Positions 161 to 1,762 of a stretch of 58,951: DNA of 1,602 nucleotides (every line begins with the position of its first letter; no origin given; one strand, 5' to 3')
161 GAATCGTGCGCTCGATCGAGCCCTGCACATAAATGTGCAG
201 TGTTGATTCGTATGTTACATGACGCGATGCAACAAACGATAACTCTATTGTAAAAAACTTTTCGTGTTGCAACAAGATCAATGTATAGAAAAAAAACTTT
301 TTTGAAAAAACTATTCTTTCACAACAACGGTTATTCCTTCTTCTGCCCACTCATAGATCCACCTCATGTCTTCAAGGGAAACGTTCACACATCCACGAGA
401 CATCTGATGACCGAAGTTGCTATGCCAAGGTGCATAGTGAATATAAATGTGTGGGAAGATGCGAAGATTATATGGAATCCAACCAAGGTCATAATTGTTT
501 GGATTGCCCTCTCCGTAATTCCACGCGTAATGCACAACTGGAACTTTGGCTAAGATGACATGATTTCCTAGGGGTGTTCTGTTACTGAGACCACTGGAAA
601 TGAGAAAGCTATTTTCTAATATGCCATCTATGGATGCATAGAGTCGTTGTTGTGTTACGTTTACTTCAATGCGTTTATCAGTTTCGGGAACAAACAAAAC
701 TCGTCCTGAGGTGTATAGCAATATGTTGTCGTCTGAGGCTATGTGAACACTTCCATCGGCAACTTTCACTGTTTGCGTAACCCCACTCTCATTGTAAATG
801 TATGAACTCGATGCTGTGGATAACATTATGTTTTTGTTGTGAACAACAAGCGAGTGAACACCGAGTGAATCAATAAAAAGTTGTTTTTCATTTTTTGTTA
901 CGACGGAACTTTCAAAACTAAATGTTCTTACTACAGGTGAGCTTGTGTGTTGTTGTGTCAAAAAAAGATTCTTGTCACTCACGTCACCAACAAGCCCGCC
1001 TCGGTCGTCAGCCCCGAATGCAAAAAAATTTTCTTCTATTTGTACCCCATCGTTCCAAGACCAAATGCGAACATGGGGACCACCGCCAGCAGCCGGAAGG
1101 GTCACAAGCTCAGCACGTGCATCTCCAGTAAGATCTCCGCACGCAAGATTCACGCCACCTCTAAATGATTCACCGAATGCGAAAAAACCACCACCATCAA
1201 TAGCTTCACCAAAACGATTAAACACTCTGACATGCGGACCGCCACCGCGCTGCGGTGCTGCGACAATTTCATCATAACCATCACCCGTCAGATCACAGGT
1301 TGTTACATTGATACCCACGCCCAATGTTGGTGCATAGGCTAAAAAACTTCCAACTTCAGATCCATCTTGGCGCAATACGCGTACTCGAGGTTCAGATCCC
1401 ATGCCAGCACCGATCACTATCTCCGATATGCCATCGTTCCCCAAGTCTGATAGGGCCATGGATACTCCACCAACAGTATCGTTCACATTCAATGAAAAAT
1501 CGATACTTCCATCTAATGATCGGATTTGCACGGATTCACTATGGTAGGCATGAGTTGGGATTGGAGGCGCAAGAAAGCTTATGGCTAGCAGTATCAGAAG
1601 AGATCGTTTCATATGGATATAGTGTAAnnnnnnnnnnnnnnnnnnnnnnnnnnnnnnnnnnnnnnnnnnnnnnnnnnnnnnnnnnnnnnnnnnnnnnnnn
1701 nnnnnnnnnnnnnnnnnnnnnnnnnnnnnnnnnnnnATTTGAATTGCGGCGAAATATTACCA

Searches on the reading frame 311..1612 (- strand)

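Call 36: search_protein_families(library=pfam, proteins=[window:311-1612:-])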
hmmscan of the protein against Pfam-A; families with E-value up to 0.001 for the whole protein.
window:311-1612:- (433 aa): 3 families
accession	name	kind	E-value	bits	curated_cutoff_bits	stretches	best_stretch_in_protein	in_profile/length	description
PF03734.19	YkuD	-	6.4e-18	66.2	23.4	1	313-431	2-146/146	L,D-transpeptidase catalytic domain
PF01839.29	FG-GAP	-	2e-08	34.4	22.1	0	100-122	2-25/37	FG-GAP repeat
PF13517.12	FG-GAP_3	-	2.3e-08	34.9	26.9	2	56-117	1-60/61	FG-GAP-like repeat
